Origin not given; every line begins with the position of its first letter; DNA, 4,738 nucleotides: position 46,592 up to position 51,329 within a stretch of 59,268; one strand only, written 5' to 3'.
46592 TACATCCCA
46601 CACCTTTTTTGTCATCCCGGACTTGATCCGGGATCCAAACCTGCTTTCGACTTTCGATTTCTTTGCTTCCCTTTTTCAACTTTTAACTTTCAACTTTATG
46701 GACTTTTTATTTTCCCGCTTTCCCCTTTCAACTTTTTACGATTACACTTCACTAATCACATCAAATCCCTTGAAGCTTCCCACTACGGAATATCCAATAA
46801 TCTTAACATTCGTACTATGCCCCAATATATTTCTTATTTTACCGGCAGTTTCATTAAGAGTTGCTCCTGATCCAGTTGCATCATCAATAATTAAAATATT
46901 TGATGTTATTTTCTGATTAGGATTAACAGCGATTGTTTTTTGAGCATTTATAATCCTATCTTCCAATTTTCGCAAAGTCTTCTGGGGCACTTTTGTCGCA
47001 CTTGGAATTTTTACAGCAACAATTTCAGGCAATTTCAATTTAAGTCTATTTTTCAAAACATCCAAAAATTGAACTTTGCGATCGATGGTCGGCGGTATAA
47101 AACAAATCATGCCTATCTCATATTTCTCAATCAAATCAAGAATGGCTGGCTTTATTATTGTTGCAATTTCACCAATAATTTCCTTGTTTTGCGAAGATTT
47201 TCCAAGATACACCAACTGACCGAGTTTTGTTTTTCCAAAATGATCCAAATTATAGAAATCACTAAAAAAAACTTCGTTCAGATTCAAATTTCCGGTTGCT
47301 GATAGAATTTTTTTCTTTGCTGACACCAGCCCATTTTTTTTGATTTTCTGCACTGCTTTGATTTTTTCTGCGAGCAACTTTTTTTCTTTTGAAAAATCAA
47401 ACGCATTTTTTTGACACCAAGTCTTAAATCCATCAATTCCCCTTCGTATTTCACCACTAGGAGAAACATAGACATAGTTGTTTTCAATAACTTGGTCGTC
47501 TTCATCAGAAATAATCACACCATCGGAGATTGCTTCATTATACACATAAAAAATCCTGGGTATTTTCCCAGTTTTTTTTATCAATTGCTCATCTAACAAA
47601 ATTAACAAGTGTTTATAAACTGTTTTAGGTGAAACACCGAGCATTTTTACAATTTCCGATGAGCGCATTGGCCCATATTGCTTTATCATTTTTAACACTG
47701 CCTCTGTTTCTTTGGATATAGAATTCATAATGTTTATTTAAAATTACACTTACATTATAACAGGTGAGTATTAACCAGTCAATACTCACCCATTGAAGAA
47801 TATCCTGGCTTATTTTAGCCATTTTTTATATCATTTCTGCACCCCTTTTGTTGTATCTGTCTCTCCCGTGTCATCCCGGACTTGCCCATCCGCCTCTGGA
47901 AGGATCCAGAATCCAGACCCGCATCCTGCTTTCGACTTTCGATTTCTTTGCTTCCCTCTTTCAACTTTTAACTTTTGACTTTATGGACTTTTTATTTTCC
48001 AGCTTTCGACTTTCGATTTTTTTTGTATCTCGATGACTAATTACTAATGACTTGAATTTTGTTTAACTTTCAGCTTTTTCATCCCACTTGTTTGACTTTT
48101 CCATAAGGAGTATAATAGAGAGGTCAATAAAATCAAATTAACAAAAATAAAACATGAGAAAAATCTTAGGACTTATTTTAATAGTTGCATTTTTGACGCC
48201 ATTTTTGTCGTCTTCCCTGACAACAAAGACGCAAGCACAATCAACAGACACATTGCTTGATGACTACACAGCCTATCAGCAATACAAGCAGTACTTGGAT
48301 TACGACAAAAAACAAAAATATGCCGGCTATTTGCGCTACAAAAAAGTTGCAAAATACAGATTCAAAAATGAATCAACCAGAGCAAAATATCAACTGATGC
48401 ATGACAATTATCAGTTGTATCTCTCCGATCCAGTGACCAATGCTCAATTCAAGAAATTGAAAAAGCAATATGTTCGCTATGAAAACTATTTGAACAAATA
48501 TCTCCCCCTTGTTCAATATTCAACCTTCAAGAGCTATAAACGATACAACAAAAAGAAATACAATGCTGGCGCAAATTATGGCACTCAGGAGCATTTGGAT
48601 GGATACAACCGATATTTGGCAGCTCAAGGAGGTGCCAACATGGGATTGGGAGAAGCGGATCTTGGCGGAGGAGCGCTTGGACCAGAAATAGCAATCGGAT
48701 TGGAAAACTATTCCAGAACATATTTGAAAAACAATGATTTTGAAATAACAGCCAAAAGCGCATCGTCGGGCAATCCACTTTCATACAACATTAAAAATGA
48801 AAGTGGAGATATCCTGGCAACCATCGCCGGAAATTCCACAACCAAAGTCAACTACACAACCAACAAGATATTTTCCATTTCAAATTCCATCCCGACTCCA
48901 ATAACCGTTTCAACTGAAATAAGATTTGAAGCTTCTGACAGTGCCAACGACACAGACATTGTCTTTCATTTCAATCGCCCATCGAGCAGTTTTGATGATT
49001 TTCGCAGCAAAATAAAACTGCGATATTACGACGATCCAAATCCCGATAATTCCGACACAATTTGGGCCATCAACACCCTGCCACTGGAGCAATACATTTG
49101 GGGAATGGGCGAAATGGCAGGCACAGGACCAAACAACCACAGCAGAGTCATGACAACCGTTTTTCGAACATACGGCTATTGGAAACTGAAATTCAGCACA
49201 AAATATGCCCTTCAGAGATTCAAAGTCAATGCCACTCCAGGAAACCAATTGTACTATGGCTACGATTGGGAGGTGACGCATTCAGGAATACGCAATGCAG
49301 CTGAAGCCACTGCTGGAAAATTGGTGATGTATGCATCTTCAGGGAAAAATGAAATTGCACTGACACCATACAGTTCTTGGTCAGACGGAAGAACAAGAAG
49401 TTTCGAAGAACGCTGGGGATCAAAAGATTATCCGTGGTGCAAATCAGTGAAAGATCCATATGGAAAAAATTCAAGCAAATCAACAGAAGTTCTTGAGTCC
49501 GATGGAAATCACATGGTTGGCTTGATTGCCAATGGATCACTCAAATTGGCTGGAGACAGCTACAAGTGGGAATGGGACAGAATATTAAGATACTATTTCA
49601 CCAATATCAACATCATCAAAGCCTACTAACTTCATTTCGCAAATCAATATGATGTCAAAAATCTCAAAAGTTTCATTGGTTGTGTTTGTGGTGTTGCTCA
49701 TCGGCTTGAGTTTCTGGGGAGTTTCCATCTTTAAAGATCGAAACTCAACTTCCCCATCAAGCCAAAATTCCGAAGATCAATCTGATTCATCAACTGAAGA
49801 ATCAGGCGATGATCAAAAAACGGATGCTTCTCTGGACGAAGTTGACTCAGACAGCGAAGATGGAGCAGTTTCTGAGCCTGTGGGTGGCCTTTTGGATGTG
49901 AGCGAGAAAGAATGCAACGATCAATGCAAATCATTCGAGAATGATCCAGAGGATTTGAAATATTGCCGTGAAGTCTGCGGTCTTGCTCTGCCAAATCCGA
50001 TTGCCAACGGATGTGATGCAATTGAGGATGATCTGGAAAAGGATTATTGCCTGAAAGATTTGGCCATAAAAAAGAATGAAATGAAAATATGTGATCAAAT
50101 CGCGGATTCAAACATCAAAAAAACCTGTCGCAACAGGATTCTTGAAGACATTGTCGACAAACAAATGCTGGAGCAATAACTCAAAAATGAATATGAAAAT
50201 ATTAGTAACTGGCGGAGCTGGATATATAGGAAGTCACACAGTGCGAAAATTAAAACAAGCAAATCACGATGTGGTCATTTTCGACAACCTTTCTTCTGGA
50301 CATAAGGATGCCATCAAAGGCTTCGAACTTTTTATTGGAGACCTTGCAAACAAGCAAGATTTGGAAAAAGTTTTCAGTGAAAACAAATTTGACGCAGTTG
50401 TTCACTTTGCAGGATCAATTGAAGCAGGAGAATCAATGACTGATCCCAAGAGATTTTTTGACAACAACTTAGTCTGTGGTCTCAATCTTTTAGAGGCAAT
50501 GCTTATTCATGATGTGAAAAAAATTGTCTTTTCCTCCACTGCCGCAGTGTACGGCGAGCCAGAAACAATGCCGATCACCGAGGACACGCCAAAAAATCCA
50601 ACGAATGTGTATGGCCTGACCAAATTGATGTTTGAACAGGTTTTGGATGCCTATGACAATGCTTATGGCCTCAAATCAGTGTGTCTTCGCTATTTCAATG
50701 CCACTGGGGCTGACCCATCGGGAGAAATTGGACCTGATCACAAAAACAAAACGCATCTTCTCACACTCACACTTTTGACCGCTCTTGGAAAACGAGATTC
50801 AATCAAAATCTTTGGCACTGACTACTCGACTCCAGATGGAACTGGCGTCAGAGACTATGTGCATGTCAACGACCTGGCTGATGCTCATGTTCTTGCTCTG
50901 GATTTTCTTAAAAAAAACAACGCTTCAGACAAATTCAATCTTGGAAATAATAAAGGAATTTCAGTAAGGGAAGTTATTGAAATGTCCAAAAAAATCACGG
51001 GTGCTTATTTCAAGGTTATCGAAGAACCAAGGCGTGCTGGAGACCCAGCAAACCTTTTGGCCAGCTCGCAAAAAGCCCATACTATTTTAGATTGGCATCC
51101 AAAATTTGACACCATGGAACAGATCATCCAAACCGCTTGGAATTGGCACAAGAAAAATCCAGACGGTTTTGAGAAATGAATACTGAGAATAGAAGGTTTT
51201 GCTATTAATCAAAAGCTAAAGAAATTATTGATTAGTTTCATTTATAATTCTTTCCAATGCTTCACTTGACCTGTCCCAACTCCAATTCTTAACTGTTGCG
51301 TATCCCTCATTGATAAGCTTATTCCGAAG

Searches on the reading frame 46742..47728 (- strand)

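Call 67: search_protein_families(library=pfam, proteins=[window:46742-47728:-], max_evalue=0.0001)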
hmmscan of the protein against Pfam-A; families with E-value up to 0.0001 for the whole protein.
window:46742-47728:- (328 aa): 3 families
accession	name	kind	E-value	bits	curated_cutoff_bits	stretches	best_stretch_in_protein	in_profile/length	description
PF01022.26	HTH_5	-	3.2e-07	30.6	22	1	11-52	7-47/47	Bacterial regulatory protein, arsR family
PF24390.1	PRTase-CE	-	8.3e-06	26.3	27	1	173-326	27-156/253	PRTase-CE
PF01047.28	MarR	-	6.9e-05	23.1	24.6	0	11-53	8-50/59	MarR family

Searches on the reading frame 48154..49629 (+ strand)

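Call 67: search_protein_families(library=pfam, proteins=[window:48154-49629:+], max_evalue=0.0001)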
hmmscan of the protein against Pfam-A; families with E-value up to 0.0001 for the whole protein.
window:48154-49629:+ (491 aa): 1 family
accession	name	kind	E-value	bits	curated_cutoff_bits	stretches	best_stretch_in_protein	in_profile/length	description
PF08486.15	SpoIID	-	1.1e-05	26.3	23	1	301-393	3-97/97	Stage II sporulation protein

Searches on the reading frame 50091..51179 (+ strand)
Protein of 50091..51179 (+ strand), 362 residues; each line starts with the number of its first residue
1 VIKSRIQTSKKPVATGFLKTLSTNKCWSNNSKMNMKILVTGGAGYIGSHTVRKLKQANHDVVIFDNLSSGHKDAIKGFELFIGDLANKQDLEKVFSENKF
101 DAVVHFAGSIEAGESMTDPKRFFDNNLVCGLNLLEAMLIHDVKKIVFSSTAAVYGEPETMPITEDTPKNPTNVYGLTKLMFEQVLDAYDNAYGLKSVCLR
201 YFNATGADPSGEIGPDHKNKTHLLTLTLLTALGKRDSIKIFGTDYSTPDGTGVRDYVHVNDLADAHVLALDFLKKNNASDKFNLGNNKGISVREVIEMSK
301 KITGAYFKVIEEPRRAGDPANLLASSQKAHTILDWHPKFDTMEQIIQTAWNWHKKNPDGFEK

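Call 67: search_protein_families(library=pfam, proteins=[window:50091-51179:+], max_evalue=0.0001)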
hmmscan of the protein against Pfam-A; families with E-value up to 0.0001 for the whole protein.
window:50091-51179:+ (362 aa): 8 families
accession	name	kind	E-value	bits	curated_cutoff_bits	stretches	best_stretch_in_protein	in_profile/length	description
PF01370.27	Epimerase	-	2.8e-63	214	20.9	1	37-285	1-240/240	NAD dependent epimerase/dehydratase family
PF16363.11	GDP_Man_Dehyd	-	3.6e-52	178.3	27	1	38-343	1-327/332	GDP-mannose 4,6 dehydratase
PF01073.25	3Beta_HSD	-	2.5e-17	63.3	22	1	38-278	1-237/280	3-beta hydroxysteroid dehydrogenase/isomerase family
PF02719.21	Polysacc_synt_2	-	1.4e-14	54.4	20.2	1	37-207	1-174/293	Polysaccharide biosynthesis protein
PF04321.23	RmlD_sub_bind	-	2.1e-14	53.7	27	1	35-188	1-139/287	RmlD substrate binding domain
PF13460.12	NAD_binding_10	-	9.5e-10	39.1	27.2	1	41-158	1-106/184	NAD(P)H-binding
PF05368.20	NmrA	-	2.3e-07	31.2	27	1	34-151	2-108/298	NmrA-like family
PF07993.18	NAD_binding_4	-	3.1e-07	30.2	20.1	1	97-231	86-229/258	Male sterility protein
